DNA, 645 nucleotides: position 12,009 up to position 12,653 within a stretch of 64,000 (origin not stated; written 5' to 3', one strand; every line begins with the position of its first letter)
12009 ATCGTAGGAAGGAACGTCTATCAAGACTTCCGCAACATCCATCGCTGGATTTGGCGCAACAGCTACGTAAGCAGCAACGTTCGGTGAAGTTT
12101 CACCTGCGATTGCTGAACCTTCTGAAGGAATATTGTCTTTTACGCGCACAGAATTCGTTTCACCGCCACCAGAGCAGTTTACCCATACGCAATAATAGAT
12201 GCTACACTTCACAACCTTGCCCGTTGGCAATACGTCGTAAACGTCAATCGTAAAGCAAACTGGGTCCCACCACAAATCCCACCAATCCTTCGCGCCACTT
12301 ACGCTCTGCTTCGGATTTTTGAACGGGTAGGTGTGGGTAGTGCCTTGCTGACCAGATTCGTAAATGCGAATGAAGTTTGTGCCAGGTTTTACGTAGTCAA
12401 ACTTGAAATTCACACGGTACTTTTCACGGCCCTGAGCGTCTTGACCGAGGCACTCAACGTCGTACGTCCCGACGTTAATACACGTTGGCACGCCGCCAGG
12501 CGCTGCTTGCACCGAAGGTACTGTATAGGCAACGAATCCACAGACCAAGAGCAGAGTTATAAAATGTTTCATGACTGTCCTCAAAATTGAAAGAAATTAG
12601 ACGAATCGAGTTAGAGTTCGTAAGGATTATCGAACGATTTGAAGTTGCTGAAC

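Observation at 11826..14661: Tandem trio of paralogous T9SS cargo proteins built on a new Cys-rich module of about 110 aa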

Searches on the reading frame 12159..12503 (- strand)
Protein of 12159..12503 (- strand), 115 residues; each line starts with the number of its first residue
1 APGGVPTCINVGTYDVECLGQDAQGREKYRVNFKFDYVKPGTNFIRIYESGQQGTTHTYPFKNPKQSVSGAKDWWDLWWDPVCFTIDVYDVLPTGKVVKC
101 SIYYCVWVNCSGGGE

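Call 10: find_homologous_proteins(query=A2, max_evalue=0.01)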
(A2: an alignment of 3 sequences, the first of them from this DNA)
Query A2 (3 sequences) (115 aa, profile of the alignment): 2 proteins with E <= 0.01 among 104 candidates.
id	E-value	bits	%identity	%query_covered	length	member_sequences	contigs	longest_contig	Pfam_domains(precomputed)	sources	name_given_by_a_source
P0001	8.9e-24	102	64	74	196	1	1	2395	PF18962.8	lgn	-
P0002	5.2e-7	48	75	28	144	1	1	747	PF18962.8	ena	-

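Call 15: find_encoding_contigs(protein=P0001, flank=5000)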
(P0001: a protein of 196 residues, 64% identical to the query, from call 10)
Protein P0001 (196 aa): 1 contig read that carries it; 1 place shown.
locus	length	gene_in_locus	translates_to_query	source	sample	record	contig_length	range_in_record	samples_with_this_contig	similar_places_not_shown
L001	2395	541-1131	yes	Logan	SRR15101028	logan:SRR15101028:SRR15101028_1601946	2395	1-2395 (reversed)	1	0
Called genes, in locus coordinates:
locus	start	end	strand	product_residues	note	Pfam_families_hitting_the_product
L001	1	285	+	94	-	?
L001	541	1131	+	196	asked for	PF18962:Por_Secre_tail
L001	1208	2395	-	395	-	?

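Call 16: find_encoding_contigs(protein=P0002, flank=5000)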
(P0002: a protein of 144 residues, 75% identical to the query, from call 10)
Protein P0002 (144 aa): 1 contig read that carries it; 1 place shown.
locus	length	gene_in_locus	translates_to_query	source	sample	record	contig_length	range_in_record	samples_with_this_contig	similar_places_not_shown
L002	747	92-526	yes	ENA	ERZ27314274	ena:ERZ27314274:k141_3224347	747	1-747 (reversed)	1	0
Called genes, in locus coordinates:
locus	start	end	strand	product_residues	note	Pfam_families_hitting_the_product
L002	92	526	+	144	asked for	PF18962:Por_Secre_tail (weak)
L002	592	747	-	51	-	?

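Call 20: find_related_loci(query=A3, collection=genome_contigs, flank=10000)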
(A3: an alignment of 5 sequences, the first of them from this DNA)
Query A3 (115 aa) in genome_contigs; peptide patterns used: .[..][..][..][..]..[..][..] (x = any residue, [..] = any of these).
10 stretches matched a pattern; 1 encode a relative of the query (tblastn E <= 1e-3); 1 distinct loci.
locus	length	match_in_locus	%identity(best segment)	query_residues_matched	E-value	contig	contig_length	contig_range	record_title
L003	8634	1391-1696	57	7-110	1e-37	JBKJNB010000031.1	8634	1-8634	MAG: Candidatus Kapaibacteriota bacterium isolate ant_bin.350 k117_5412074, whole genome shotgun sequence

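Call 22: search_protein_representatives(alignment_id=A3)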
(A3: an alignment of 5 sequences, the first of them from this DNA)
Query: 5 sequences, 111 profile positions. Proteins with E-value up to 0.001 (for the whole library): 13; up to 1e-10: 11; up to 1e-30: 4. The best 13 are listed.
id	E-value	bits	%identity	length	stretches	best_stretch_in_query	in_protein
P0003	5.2e-45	168.3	-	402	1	1-111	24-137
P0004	5.3e-37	142.5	-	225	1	1-109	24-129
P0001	2.4e-33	130.7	-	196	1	29-109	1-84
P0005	1.6e-31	124.9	-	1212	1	3-108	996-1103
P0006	1.1e-28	115.8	-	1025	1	4-107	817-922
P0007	1.5e-26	108.9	-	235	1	5-106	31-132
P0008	3.2e-25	104.6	-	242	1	6-107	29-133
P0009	9.2e-23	96.7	-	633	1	4-106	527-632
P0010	2.3e-22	95.4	-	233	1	3-108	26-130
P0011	5.0e-21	91.1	-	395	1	2-111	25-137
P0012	1.4e-12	63.9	-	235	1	3-101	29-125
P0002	5.3e-10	55.6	-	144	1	77-107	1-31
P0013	8.6e-07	45.3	-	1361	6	38-61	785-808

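Call 28: find_homologous_proteins(query=A4, max_evalue=0.01)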
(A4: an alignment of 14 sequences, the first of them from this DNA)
Query A4 (14 sequences) (115 aa, profile of the alignment): 1 proteins with E <= 0.01 among 597 candidates.
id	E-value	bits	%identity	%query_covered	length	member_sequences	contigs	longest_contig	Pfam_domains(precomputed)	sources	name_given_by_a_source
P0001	4.4e-29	119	64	74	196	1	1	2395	PF18962.8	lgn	-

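Call 31: search_protein_families(library=pfam, proteins=[P0005, P0006, P0009, P0011, P0007, P0008, P0010, P0012], max_evalue=0.01)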
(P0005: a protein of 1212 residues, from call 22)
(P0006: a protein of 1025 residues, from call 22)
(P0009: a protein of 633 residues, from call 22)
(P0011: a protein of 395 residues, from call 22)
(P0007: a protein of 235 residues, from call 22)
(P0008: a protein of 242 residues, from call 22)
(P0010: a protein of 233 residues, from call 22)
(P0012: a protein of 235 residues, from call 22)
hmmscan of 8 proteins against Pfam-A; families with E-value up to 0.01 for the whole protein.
P0005 (1212 aa): 4 families
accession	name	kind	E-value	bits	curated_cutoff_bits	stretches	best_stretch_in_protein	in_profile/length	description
PF25778.1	DUF7948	-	1.1e-66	225.3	27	1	48-269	1-214/214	Domain of unknown function (DUF7948)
PF06739.17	SBBP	-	7.9e-64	211.8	20.5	7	408-444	2-38/38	Beta-propeller repeat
PF10342.15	Kre9_KNH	-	2e-09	38.5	24.6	1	731-806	2-81/94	Kre9/KNH-like N-terminal Ig-like domain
PF18962.6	Por_Secre_tail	-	1.5e-06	28.8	27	1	1135-1206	3-71/75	Secretion system C-terminal sorting domain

P0006 (1025 aa): 4 families
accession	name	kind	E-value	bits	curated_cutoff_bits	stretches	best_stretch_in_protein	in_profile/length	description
PF19408.5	PKD_6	-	4.5e-29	101.1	25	4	470-533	6-70/82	PKD-like domain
PF13385.13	Laminin_G_3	-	5.9e-28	98.3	27.6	2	311-458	16-150/151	Concanavalin A-like lectin/glucanases superfamily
PF18962.6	Por_Secre_tail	-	4.7e-06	27.2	27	1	948-1013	3-65/75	Secretion system C-terminal sorting domain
PF02210.31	Laminin_G_2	-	0.00032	21.6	22.9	0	102-178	36-122/126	Laminin G domain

P0009 (633 aa): 4 families
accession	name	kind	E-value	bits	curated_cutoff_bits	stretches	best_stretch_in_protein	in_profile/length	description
PF25390.1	WD40_RLD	-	1.7e-72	245.2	150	2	132-349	132-360/363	RCC1-like domain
PF00415.24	RCC1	-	1.1e-63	212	21.7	7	57-104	1-50/50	Regulator of chromosome condensation (RCC1) repeat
PF13540.12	RCC1_2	-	1.2e-41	139.9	22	6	192-218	3-29/30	Regulator of chromosome condensation (RCC1) repeat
PF25384.1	Alsin_RLD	-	2.6e-06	27.4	100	0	43-74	279-310/405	Alsin RCC1-like domain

P0011 (395 aa): 1 family
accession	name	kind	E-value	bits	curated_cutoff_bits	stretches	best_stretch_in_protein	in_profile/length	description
PF18962.6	Por_Secre_tail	-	1.7e-10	41.5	27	1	316-392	1-74/75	Secretion system C-terminal sorting domain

P0007 (235 aa): 1 family
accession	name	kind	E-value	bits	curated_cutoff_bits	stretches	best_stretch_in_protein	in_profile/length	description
PF18962.6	Por_Secre_tail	-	1.4e-08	35.4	27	1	158-223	3-65/75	Secretion system C-terminal sorting domain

P0008 (242 aa): 2 families
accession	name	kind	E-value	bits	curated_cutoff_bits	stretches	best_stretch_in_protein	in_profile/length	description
PF18962.6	Por_Secre_tail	-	9.9e-07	29.4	27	1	165-233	3-68/75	Secretion system C-terminal sorting domain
PF11589.14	DUF3244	-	0.0017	18.7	25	1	169-235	26-91/96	Domain of unknown function (DUF3244)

P0010 (233 aa): 1 family
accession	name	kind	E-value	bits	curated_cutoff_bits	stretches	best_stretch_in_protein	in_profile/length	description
PF18962.6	Por_Secre_tail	-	1.6e-08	35.2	27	1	156-228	3-72/75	Secretion system C-terminal sorting domain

P0012 (235 aa): 2 families
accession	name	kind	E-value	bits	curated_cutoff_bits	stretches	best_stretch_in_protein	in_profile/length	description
PF18962.6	Por_Secre_tail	-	3.4e-08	34.1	27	1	156-231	1-73/75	Secretion system C-terminal sorting domain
PF11589.14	DUF3244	-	0.0065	16.9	25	0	177-228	41-91/96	Domain of unknown function (DUF3244)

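Call 36: predict_structure(alignment_id=A5)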
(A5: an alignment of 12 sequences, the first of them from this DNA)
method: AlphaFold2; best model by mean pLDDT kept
length: 115 residues; sequences in the alignment: 12
mean_pLDDT: 90.1   pTM: 0.81
mean pLDDT of the five models: 90.1, 89.4, 89.3, 89.2, 82.6
residues with pLDDT >= 90: 99; 70-90: 6; 50-70: 3; < 50: 7
segments of 3 or more residues with pLDDT < 50: 1-4, 113-115
pLDDT, mean of each block of 10 residues (from residue 1): 62 96 96 95 95 94 95 93 96 94 94 49
secondary structure, 60 per line:
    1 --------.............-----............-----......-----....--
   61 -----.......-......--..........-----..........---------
elements in order: E9-21 E27-38 E44-49 E55-58 E66-72 H74-79 E82-91 E97-106

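Call 40: fold_search(model_id=the predicted structure, library=pdb)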
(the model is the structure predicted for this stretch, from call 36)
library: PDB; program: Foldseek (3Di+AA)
matches with E <= 10: 1447; with E <= 0.001: 0
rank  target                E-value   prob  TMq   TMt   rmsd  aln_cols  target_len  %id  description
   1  8ee2_D                3.8e-03  0.99  0.37  0.36   8.5       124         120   12  Crystal Structure of Nanobody VHH219 Bound to Its Antigen PA14 Cif (released 2023-09-13)
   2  4lpt_E                5.0e-03  1.00  0.37  0.43   5.8       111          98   14  Crystal structure of monomeric TENCON variant P54CR4-31 (released 2014-01-29)
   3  7ypl                  5.3e-03  0.98  0.36  0.39   7.8       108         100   16  Crystal structure of fibronectin type III domain variant, a VEGFR2-specific antagonist (released 2023-08-16)
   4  7t0r_G                5.6e-03  1.00  0.37  0.44   6.6       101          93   16  Crystal structure of the anti-CD4 adnectin 6940_B01 as a complex with the extracellular domains of CD4 and ibalizumab  (released 2022-01-12)
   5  2pnd                  6.6e-03  0.99  0.34  0.33   9.3       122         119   11  Structure or murine CRIg (released 2007-05-01)
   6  7wn0_B                6.9e-03  0.99  0.38  0.36   8.3       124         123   10  Structure of PfENT1(Y190A) in complex with nanobody 19 (released 2023-02-01)
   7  2ck2_B                7.7e-03  0.99  0.38  0.43   6.3       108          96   13  Structure of core-swapped mutant of fibronectin (released 2007-04-10)
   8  6gjq_B                8.6e-03  0.93  0.32  0.31   9.0       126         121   13  human NBD1 of CFTR in complex with nanobody T27 (released 2019-06-19)
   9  3tes_A                9.1e-03  1.00  0.38  0.45   5.4       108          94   15  Crystal Structure of Tencon (released 2012-05-16)
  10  5l2h_D                9.1e-03  0.99  0.37  0.43   5.6       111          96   14  Crystal Structure of W26A mutant of anti-EGFR Centyrin P54AR4-83v2 (released 2016-11-02)
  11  5l2h_B                9.6e-03  0.99  0.38  0.43   5.6       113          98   14  Crystal Structure of W26A mutant of anti-EGFR Centyrin P54AR4-83v2 (released 2016-11-02)
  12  7kgj_B                9.6e-03  0.97  0.34  0.33   7.1       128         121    9  Crystal structure of synthetic nanobody (Sb45) complexes with SARS-CoV-2 receptor binding domain (released 2021-02-03)
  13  4m3j_A                1.0e-02  0.99  0.38  0.37   7.5       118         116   12  Structure of a single-domain camelid antibody fragment cAb-H7S specific of the BlaP beta-lactamase from Bacillus liche (released 2014-08-06)
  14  8ee2_H                1.0e-02  0.99  0.39  0.38   7.7       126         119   12  Crystal Structure of Nanobody VHH219 Bound to Its Antigen PA14 Cif (released 2023-09-13)
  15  4wtx                  1.1e-02  1.00  0.36  0.42   5.8       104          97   10  Crystal structure of the fourth FnIII domain of integrin beta4 (released 2015-02-11)
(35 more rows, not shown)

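Call 44: fold_search(model_id=the predicted structure, library=viral)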
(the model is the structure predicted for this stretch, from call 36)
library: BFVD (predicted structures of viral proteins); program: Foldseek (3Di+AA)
matches with E <= 10: 1059; with E <= 0.001: 0
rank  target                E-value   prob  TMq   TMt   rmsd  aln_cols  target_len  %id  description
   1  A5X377                1.1e-03  1.00  0.40  0.18   7.4       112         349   12  A5 tail fiber protein (Fragment) [Enterobacteria phage A5]
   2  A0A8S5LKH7            3.7e-03  0.99  0.33  0.28   7.3       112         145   10  Uncharacterized protein [Siphoviridae sp. ctnhN1]
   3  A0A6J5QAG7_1          5.8e-03  0.99  0.33  0.08   7.5       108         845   15  Tip attachment protein J [uncultured Caudovirales phage]
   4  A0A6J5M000            6.8e-03  0.95  0.34  0.07   8.7       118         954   13  Uncharacterized protein [uncultured Caudovirales phage]
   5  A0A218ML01            7.5e-03  0.99  0.36  0.07   6.0       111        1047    8  Putative peptidase [uncultured virus]
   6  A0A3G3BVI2            7.5e-03  0.91  0.26  0.22   9.2       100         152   14  Uncharacterized protein [Bacillus phage vB_BcoS-136]
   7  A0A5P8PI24            8.0e-03  0.99  0.41  0.22   7.8       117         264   16  Major tail protein [Bacillus phage 049ML001]
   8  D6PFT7                8.4e-03  0.99  0.37  0.16   6.1       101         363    6  (no name in the UniProt tables at hand)
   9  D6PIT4                9.4e-03  0.99  0.37  0.14   6.8       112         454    7  (no name in the UniProt tables at hand)
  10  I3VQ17                1.1e-02  0.97  0.33  0.14   9.0       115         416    8  B39.2 [miniopterid betaherpesvirus 1]
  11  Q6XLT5                1.2e-02  0.97  0.32  0.12   7.5        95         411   15  FirrV-1-N1 [Feldmannia irregularis virus a]
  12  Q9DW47                1.3e-02  0.85  0.30  0.13  17.8       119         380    8  Pr149 [Rat cytomegalovirus (strain Maastricht)]
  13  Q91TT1                1.4e-02  0.92  0.33  0.14   8.9       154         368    8  T22.8 [Tupaiid herpesvirus 1 (strain 1)]
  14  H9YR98                1.8e-02  0.63  0.29  0.20  12.3       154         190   12  (no name in the UniProt tables at hand)
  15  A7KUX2                2.0e-02  0.93  0.32  0.29   6.4       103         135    9  (no name in the UniProt tables at hand)
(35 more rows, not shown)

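Call 45: search_solved_structures(query=A4, max_evalue=10)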
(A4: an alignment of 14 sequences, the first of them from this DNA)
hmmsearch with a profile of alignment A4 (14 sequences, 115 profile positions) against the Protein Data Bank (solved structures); distinct sequences matched with E-value up to 10: 4.
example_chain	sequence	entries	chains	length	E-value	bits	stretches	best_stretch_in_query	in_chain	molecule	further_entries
7nhn_r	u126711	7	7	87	0.32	14.2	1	5-61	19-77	30S ribosomal protein S17 | Small ribosomal subunit protein uS17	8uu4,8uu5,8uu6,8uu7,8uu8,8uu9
3elk_A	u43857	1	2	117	0.93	12.7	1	79-107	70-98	Putative transcriptional regulator TA0346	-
1i1r_B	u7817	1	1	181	1.6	11.9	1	4-73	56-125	VIRAL IL-6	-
9rpp_A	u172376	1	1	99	1.6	11.9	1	84-107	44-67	Methyl-CpG-binding protein 2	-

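Call 48: list_cluster_members(proteins=[P0003, P0004, P0005, P0006, P0007, P0008, P0009, P0010, P0011, P0012])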
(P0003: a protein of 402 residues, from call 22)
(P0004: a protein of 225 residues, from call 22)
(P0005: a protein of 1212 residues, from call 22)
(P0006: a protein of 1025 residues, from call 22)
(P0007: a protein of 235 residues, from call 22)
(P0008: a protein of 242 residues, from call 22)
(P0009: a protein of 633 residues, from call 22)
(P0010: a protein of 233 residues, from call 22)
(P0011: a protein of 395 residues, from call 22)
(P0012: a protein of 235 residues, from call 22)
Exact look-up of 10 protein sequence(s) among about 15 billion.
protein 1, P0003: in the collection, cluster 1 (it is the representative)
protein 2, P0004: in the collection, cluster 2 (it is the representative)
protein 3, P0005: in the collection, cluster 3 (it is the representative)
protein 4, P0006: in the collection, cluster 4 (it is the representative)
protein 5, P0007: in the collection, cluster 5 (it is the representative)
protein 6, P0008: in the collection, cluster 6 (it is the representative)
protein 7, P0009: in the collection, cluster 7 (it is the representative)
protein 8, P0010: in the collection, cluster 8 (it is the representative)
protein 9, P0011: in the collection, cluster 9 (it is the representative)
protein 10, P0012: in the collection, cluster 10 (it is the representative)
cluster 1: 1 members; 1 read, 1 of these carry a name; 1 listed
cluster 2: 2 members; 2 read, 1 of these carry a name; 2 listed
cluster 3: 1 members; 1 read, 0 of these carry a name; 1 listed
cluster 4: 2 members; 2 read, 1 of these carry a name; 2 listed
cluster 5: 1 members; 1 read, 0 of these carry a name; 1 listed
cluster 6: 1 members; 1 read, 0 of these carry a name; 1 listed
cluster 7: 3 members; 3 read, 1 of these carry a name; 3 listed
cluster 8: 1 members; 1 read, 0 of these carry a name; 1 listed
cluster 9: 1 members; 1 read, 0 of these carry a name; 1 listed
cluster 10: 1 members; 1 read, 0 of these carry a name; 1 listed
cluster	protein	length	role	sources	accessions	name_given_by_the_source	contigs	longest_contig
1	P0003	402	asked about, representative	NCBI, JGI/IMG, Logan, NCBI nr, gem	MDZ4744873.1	MAG: T9SS type A sorting domain-containing protein [bacterium] | T9SS type A sorting domain-containing protein [bacterium]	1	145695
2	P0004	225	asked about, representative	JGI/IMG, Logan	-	-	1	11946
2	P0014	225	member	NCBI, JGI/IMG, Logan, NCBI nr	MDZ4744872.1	MAG: T9SS type A sorting domain-containing protein [bacterium] | T9SS type A sorting domain-containing protein [bacterium]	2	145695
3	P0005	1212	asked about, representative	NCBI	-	-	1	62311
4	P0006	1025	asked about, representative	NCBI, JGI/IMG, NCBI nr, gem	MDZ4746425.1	MAG: LamG-like jellyroll fold domain-containing protein [bacterium] | LamG-like jellyroll fold domain-containing protein [bacterium]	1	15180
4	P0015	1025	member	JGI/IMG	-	-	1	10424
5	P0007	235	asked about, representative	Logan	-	-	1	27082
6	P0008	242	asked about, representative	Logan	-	-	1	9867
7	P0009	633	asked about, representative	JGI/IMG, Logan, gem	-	-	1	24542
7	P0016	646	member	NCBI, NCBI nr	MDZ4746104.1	MAG: hypothetical protein SGJ05_08900 [bacterium] | hypothetical protein [bacterium]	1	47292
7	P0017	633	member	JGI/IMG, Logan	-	-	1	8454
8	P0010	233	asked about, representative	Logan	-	-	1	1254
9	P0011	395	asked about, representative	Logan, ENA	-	-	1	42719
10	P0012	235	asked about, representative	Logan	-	-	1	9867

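Call 50: find_encoding_contigs(protein=P0009, flank=6000, max_places=3)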
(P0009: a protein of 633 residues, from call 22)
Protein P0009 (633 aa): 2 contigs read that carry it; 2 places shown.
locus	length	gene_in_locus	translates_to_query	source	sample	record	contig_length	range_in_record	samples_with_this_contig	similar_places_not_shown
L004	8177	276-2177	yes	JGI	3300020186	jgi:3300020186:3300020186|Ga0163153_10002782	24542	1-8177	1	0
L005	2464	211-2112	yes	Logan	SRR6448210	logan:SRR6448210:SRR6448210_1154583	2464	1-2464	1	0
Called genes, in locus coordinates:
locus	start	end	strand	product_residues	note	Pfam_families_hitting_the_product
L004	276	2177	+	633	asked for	PF00415:RCC1, PF25390:WD40_RLD, PF00415:RCC1, PF13540:RCC1_2 (weak), PF00415:RCC1, PF25390:WD40_RLD, PF00415:RCC1, PF13540:RCC1_2, +4 more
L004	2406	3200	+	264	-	-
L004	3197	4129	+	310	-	PF25973:BSH_CzcB (weak)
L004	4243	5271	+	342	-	PF00005:ABC_tran, PF13304:AAA_21 (weak)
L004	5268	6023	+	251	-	PF00005:ABC_tran, PF13304:AAA_21 (weak)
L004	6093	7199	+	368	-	PF12679:ABC2_membrane_2, PF12698:ABC2_membrane_3, PF01061:ABC2_membrane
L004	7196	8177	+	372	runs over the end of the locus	PF12679:ABC2_membrane_2, PF12698:ABC2_membrane_3, PF01061:ABC2_membrane, PF12730:ABC2_membrane_4 (weak)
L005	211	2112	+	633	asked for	PF00415:RCC1, PF25390:WD40_RLD, PF00415:RCC1, PF13540:RCC1_2 (weak), PF00415:RCC1, PF25390:WD40_RLD, PF00415:RCC1, PF13540:RCC1_2, +4 more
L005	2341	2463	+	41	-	?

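Call 59: find_encoding_contigs(protein=P0008, flank=6000, max_places=2)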
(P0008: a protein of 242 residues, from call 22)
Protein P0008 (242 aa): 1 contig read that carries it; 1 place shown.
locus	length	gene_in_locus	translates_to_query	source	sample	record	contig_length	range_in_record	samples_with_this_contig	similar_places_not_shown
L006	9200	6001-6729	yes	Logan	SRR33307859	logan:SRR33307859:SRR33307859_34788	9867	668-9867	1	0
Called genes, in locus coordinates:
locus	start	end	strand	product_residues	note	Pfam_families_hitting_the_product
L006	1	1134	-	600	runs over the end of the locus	?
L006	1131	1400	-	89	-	PF04023:FeoA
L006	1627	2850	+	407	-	PF00817:IMS, PF11799:IMS_C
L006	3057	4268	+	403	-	PF18962:Por_Secre_tail (weak)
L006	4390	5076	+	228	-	PF18962:Por_Secre_tail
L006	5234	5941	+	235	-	PF18962:Por_Secre_tail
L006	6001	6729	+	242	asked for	PF18962:Por_Secre_tail (weak)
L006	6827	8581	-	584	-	PF00496:SBP_bac_5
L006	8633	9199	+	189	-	?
